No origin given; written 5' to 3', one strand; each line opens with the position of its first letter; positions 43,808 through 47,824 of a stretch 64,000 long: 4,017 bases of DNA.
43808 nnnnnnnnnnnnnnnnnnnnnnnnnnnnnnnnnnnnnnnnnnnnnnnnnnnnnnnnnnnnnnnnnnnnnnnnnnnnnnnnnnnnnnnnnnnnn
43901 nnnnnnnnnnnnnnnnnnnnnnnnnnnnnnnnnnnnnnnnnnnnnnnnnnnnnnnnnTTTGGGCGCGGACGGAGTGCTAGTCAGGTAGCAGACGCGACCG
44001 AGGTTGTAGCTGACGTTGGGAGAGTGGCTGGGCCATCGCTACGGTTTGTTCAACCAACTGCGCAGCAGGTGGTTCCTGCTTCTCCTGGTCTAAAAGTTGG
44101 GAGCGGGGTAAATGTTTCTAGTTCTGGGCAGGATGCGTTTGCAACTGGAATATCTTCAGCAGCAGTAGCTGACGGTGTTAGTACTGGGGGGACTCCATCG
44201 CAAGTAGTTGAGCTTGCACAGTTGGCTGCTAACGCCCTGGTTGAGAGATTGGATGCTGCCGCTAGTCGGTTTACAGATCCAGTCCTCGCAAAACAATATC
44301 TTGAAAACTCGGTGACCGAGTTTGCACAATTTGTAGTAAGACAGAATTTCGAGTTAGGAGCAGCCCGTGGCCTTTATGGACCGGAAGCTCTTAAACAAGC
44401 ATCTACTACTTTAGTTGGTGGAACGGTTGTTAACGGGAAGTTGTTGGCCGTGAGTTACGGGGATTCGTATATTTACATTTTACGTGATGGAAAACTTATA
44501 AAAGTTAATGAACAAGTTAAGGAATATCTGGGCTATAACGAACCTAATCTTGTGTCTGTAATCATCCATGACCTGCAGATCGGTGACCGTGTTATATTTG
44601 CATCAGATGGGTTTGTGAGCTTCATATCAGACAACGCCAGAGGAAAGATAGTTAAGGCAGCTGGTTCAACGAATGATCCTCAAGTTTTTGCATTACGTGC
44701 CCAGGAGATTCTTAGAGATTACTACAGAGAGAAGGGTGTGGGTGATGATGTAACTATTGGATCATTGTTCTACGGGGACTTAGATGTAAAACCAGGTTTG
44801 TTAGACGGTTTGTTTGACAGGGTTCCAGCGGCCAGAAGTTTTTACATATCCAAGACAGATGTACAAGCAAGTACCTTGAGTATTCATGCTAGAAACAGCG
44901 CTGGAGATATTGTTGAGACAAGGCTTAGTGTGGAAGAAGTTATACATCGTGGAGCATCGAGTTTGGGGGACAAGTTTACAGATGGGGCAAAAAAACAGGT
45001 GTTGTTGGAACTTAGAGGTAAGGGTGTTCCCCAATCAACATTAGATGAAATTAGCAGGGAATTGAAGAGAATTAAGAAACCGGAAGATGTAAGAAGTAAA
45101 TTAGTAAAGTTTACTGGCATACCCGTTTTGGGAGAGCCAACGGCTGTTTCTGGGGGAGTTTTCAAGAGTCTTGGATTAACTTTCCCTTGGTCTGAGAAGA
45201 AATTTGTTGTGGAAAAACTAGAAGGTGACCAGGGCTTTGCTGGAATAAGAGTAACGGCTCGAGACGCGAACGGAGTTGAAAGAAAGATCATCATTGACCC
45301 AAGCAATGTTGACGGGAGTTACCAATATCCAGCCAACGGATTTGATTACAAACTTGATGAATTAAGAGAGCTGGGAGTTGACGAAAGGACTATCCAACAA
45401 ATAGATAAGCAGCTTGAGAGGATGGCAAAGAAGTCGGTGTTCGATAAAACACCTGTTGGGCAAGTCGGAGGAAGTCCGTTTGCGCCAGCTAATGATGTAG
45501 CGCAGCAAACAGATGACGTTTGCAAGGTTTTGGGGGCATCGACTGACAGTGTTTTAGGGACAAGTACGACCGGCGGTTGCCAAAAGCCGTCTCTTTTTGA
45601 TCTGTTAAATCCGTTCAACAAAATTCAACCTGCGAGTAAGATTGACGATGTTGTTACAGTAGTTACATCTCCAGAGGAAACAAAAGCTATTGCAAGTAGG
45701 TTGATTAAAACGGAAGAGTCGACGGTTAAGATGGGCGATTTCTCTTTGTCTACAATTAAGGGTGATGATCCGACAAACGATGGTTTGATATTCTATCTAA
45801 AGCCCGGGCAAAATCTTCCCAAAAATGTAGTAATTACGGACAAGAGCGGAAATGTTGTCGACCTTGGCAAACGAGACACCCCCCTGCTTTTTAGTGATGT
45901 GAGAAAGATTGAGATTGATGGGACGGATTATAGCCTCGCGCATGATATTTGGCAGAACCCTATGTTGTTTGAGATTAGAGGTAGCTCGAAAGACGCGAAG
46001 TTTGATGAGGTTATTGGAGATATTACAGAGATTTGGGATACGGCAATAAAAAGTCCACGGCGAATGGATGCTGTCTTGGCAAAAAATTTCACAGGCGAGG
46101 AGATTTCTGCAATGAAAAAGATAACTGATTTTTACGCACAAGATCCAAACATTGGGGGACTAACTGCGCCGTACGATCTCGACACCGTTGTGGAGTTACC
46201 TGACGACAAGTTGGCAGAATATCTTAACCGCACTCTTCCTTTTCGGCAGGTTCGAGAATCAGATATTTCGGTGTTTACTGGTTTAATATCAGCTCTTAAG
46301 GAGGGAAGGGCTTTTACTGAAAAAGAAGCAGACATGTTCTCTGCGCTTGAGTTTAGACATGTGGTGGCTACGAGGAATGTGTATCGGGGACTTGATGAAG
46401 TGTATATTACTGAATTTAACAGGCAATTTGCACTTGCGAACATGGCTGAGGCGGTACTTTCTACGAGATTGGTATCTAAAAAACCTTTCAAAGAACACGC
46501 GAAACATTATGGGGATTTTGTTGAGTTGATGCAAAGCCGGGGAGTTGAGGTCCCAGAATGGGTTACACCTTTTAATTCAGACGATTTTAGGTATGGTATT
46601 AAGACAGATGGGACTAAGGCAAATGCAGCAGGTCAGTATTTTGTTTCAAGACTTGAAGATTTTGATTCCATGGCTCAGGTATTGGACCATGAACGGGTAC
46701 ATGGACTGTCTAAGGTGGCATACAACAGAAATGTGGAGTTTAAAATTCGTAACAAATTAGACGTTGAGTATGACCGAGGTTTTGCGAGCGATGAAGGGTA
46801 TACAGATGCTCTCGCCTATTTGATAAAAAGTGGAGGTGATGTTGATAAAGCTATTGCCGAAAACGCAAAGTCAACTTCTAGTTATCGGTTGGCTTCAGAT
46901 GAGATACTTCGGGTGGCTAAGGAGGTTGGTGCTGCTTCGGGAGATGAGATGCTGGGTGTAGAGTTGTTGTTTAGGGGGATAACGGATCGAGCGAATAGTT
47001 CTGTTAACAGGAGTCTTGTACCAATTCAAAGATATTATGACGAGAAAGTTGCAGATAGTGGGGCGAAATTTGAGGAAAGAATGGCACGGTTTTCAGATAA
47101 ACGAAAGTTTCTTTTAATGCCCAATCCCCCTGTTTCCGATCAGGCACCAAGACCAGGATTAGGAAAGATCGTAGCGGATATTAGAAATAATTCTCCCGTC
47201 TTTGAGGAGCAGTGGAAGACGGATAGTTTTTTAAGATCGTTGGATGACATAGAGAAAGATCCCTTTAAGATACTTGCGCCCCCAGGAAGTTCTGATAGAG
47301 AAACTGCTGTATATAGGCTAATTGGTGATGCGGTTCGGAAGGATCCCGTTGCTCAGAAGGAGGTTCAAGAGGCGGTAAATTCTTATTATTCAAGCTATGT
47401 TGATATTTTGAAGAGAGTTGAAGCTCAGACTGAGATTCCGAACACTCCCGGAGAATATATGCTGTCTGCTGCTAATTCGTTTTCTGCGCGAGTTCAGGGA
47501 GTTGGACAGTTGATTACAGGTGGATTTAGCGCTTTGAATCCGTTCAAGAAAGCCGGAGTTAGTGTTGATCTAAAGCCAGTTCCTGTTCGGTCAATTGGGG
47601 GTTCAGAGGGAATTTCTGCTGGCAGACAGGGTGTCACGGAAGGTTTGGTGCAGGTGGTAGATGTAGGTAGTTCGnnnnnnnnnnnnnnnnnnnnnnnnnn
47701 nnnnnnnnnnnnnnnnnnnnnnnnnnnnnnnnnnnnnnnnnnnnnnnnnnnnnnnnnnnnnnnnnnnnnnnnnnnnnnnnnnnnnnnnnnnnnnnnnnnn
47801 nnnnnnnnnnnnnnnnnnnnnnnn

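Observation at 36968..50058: tRNA-bracketed operon encoding a 3553-aa secreted mosaic protein flanked by two paralogous FN3 membrane proteins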

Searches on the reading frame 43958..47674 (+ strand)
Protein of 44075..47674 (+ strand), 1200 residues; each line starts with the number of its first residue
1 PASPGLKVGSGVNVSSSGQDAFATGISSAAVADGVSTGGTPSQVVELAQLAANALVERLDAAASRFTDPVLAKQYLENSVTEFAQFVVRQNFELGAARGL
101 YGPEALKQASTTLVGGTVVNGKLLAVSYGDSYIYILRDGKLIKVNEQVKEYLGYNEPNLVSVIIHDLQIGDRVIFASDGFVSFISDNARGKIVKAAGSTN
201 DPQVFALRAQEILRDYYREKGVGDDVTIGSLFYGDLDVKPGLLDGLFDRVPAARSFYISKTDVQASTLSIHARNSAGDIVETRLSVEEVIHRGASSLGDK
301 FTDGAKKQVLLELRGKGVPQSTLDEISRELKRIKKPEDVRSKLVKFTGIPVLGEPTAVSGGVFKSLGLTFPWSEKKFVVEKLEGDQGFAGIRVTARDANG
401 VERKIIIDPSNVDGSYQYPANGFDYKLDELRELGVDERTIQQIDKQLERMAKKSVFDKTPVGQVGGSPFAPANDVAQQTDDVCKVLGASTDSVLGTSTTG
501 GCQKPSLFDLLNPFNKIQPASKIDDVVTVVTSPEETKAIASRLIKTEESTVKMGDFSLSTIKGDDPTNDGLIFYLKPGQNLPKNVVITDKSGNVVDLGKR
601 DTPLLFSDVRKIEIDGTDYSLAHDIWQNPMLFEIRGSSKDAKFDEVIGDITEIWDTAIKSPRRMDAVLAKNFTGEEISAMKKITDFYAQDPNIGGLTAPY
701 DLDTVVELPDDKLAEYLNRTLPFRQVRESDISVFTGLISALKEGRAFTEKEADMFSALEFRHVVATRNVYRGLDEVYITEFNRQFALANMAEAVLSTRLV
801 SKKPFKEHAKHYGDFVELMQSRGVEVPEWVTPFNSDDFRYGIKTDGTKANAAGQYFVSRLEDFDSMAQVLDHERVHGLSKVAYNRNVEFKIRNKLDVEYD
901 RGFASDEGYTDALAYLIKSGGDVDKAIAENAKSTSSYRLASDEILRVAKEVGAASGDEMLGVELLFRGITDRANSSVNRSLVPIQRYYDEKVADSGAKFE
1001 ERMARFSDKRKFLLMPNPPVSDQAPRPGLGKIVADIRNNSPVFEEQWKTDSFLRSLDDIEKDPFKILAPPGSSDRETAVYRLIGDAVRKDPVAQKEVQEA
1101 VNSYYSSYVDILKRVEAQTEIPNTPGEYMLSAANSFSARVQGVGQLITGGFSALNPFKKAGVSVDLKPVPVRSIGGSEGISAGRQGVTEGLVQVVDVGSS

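Call 16: find_homologous_proteins(query=window:43958-47257:+, max_evalue=0.001)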
Query window:43958-47257:+: 8000 candidates shared short words with the query, none scored E <= 0.001.

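Call 49: search_protein_representatives(protein=window:44075-47674:+)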
Query: 1200 residues. Proteins with E-value up to 0.001 (for the whole library): 38; up to 1e-10: 32; up to 1e-30: 22. The best 38 are listed.
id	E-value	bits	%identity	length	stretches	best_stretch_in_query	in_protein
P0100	2.8e-120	419.5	100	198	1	450-643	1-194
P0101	2.1e-84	300.7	33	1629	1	536-1116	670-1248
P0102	5.2e-75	269.6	30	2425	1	529-1113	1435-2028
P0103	5.0e-74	266.4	31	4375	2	535-1111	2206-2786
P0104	1.0e-72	262.0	31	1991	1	520-1114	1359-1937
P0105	2.0e-72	261.0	32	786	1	551-1140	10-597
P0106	4.1e-72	260.0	31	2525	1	532-1113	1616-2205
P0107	4.2e-62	226.8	31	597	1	583-1116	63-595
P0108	4.6e-59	216.8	29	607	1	540-1117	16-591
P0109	1.3e-53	198.8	28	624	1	556-1120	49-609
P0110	1.3e-51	192.1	26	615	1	533-1114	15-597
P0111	3.4e-50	187.4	29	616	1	607-1113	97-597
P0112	2.0e-49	184.9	27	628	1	574-1114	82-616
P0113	2.8e-49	184.4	26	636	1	542-1114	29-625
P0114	8.4e-45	169.6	30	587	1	558-1011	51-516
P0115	5.4e-44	166.9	27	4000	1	606-1112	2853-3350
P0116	9.7e-42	159.4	26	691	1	535-1010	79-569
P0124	3.0e-24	101.5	32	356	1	8-336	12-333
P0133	9.4e-10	53.5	30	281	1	16-219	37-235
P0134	4.2e-09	51.3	30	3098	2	15-240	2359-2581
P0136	7.2e-06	40.6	23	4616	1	782-1009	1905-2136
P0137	4.9e-04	34.6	28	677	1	823-1008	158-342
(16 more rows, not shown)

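Call 51: search_protein_families(library=pfam, proteins=[P0105, P0107, P0108, P0109, P0110, P0113, P0116, P0124, P0133, P0137], max_evalue=0.01)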
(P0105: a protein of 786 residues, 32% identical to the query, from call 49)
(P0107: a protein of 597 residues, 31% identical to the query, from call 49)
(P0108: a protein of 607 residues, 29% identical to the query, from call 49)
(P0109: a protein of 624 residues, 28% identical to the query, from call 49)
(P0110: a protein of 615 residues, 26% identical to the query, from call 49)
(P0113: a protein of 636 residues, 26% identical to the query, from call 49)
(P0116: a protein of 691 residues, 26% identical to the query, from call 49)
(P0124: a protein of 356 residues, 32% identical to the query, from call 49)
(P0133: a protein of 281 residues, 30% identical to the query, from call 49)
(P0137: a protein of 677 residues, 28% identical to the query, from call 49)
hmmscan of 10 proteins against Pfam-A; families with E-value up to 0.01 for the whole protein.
P0105 (786 aa): 0 families

P0107 (597 aa): 0 families

P0108 (607 aa): 0 families

P0109 (624 aa): 0 families

P0110 (615 aa): 0 families

P0113 (636 aa): 0 families

P0116 (691 aa): 0 families

P0124 (356 aa): 3 families
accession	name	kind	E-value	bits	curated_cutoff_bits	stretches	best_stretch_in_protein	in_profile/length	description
PF07228.17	SpoIIE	-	3.8e-08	33.9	25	1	115-226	72-191/192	Stage II sporulation protein E (SpoIIE)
PF00481.26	PP2C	-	1.7e-06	28.3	20.3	1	106-147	102-144/255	Protein phosphatase 2C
PF13672.11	PP2C_2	-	0.00024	21.1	24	1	29-198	22-198/209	Protein phosphatase 2C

P0133 (281 aa): 2 families
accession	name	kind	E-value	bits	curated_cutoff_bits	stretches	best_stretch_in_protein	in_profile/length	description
PF07228.17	SpoIIE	-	1.1e-08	35.7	25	1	56-259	20-187/192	Stage II sporulation protein E (SpoIIE)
PF13672.11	PP2C_2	-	2.8e-06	27.5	24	1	49-200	26-178/209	Protein phosphatase 2C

P0137 (677 aa): 0 families

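Call 52: search_protein_families(library=pfam, proteins=[P0101, P0102, P0103], max_evalue=0.001)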
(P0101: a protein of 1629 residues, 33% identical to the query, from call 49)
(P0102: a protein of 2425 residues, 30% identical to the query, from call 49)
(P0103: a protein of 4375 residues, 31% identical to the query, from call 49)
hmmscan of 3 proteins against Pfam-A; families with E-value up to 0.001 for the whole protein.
P0101 (1629 aa): 0 families

P0102 (2425 aa): 0 families

P0103 (4375 aa): 6 families
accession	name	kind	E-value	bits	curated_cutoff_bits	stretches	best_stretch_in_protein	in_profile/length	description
PF13672.11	PP2C_2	-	2.4e-08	34.2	24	1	1489-1681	9-180/209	Protein phosphatase 2C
PF00481.26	PP2C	-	6.1e-08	33.1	20.3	1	1497-1695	29-238/255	Protein phosphatase 2C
PF13508.13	Acetyltransf_7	-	3.4e-07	31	27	1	3574-3663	2-83/84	Acetyltransferase (GNAT) domain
PF13673.13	Acetyltransf_10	-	4.8e-06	27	23.6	1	3556-3664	8-109/128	Acetyltransferase (GNAT) domain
PF07228.17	SpoIIE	-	3.2e-05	24.4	25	1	1646-1727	105-191/192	Stage II sporulation protein E (SpoIIE)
PF00583.31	Acetyltransf_1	-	0.0005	20.8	20.7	0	3570-3662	25-116/116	Acetyltransferase (GNAT) family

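Call 53: search_protein_families(library=pfam, proteins=[P0104, P0106, P0115], max_evalue=0.001)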
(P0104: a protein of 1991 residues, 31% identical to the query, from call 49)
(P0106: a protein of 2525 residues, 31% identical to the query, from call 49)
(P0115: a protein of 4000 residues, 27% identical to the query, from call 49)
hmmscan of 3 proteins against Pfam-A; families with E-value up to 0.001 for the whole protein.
P0104 (1991 aa): 0 families

P0106 (2525 aa): 3 families
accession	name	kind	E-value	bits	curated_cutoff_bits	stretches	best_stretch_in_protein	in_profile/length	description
PF00481.26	PP2C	-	3.9e-10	40.3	20.3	1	1304-1419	34-139/255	Protein phosphatase 2C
PF13672.11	PP2C_2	-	5.4e-10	39.6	24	1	1290-1505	8-181/209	Protein phosphatase 2C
PF07228.17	SpoIIE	-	7.2e-05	23.2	25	0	1488-1553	122-191/192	Stage II sporulation protein E (SpoIIE)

P0115 (4000 aa): 2 families
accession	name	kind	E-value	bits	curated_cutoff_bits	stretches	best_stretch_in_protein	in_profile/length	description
PF00498.31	FHA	-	3.8e-22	78.9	20.7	1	2184-2250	2-67/67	FHA domain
PF16697.10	Yop-YscD_cpl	-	3.1e-10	40.6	33.2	1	2180-2255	16-89/94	Inner membrane component of T3SS, cytoplasmic domain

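Call 54: search_protein_families(library=pfam, proteins=[P0134, P0136], max_evalue=0.001)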
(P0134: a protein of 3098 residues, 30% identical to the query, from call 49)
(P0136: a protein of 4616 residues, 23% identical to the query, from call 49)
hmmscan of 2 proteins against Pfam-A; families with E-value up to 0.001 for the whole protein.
P0134 (3098 aa): 1 family
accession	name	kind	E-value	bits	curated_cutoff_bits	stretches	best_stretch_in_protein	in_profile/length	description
PF07228.17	SpoIIE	-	6.1e-05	23.5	25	1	2437-2568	46-185/192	Stage II sporulation protein E (SpoIIE)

P0136 (4616 aa): 2 families
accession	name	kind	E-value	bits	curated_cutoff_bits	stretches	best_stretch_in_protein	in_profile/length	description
PF02557.22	VanY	-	1.7e-08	34.7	25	1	724-817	11-115/132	D-alanyl-D-alanine carboxypeptidase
PF00990.26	GGDEF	-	0.00085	19.6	23.8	0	2311-2368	54-115/161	Diguanylate cyclase, GGDEF domain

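Call 57: list_cluster_members(proteins=[P0101, P0102, P0103, P0134, P0106, P0107, P0108, P0109, P0110, P0115])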
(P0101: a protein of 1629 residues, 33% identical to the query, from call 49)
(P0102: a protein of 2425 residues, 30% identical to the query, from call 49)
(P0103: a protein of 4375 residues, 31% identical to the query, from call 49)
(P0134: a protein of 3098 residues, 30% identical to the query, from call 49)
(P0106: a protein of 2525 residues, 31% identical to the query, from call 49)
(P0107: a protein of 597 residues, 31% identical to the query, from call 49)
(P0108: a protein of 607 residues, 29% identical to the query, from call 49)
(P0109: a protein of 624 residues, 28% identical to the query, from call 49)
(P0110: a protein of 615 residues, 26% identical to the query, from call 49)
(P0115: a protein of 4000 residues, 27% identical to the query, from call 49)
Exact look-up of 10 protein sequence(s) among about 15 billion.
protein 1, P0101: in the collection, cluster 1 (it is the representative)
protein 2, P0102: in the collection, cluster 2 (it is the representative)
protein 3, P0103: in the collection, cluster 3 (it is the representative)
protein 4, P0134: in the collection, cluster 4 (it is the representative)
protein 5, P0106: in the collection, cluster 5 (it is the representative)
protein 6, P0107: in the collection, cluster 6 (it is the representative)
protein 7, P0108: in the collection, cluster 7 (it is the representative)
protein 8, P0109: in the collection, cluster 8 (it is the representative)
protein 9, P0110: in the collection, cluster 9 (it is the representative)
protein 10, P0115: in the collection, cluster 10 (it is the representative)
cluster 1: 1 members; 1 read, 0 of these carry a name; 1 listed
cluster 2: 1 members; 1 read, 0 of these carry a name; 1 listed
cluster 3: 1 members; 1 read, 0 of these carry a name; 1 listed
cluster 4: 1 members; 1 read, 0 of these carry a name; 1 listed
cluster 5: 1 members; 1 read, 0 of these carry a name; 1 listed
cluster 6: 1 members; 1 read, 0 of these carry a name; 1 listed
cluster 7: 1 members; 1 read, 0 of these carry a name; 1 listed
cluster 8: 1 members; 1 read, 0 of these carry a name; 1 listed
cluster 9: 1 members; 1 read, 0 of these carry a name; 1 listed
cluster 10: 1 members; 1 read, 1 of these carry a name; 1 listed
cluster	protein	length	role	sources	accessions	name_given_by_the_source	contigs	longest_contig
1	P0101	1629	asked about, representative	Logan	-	-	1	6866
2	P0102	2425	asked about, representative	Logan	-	-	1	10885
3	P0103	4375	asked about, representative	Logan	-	-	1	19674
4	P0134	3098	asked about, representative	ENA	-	-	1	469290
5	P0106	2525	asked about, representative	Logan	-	-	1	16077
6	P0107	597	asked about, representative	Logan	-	-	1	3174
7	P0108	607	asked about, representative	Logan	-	-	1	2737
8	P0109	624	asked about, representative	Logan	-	-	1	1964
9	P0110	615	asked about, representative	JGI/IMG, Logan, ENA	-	-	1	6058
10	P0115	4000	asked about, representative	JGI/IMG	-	hypothetical protein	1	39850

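Call 58: find_encoding_contigs(protein=P0134, flank=10000, max_places=1)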
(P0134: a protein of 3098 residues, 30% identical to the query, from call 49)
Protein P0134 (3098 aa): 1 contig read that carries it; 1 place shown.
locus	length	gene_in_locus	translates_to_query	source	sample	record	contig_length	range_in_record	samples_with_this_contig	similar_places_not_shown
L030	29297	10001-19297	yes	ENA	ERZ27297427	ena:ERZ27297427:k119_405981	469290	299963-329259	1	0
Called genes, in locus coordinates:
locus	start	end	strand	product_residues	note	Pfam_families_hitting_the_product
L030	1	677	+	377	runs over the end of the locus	PF13439:Glyco_transf_4, PF13579:Glyco_trans_4_4 (weak), PF00534:Glycos_transf_1, PF20706:GT4-conflict (weak), PF13692:Glyco_trans_1_4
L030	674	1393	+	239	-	PF03808:Glyco_tran_WecG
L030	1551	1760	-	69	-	PF00376:MerR, PF12728:HTH_17, PF13411:MerR_1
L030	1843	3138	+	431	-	-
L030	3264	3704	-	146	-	PF16320:Ribosomal_L12_N, PF00542:Ribosomal_L12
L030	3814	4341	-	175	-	PF00466:Ribosomal_L10, PF27436:RL10_C (faint)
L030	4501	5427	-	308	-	PF00404:Dockerin_1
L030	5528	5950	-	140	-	-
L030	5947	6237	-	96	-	PF12728:HTH_17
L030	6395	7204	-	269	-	PF00687:Ribosomal_L1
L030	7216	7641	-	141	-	PF03946:Ribosomal_L11_N, PF00298:Ribosomal_L11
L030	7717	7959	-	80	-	-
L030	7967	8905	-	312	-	PF02357:NusG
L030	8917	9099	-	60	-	PF00584:SecE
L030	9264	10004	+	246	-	PF00041:fn3 (faint), PF16656:Pur_ac_phosph_N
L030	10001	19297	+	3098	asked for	-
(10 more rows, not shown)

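Call 59: find_encoding_contigs(protein=P0110, flank=5000, max_places=2)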
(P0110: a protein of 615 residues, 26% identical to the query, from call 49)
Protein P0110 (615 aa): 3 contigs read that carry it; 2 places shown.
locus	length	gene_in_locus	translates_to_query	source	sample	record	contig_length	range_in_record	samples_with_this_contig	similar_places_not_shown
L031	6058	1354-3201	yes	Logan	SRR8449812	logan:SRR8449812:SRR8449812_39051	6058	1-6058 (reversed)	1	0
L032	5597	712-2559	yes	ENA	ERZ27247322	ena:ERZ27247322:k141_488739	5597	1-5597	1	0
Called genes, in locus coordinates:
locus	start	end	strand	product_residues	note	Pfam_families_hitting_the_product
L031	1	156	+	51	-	?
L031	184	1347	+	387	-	PF02163:Peptidase_M50, PF13180:PDZ_2 (weak), PF00595:PDZ (weak), PF17820:PDZ_6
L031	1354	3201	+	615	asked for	-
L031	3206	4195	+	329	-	PF01368:DHH, PF02272:DHHA1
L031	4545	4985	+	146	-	PF09424:YqeY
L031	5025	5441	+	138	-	PF02130:YbeY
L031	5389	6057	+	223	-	?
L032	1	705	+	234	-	?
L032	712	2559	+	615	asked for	-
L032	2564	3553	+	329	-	PF01368:DHH, PF02272:DHHA1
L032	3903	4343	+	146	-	PF09424:YqeY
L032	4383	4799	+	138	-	PF02130:YbeY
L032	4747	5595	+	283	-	?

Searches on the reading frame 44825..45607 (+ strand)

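Call 42: search_protein_families(library=pfam, proteins=[window:44825-45607:+], max_evalue=5)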
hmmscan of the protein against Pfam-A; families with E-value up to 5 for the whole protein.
window:44825-45607:+ (261 aa): 2 families
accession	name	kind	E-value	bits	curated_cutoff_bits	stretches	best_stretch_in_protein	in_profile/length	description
PF17476.7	Binary_toxB_3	-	0.099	13.3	28.4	1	177-207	68-97/102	Clostridial binary toxin B/anthrax toxin PA domain 3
PF21227.3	Myb_DNA-binding_7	-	0.11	12.9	27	1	57-90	7-39/49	Myb-like DNA-binding domain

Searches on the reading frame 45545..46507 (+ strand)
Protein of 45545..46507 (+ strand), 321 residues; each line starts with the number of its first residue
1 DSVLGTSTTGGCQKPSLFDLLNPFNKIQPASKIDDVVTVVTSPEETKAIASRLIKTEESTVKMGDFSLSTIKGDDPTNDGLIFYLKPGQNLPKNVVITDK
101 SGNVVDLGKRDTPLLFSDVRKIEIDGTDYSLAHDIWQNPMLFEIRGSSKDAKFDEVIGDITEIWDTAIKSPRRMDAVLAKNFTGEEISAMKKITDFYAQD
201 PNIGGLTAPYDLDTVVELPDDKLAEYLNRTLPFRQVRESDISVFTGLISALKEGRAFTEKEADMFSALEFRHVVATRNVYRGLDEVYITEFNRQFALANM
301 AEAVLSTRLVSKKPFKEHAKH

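Call 42: search_protein_families(library=pfam, proteins=[window:45545-46507:+], max_evalue=5)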
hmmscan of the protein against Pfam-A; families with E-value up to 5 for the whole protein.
window:45545-46507:+ (321 aa): 1 family
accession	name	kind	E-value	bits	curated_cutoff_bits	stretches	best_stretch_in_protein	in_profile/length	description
PF21712.3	RASSF8-10_RA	-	0.036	14.5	27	1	27-86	19-78/79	Ras association domain-containing protein 8/10, RA domain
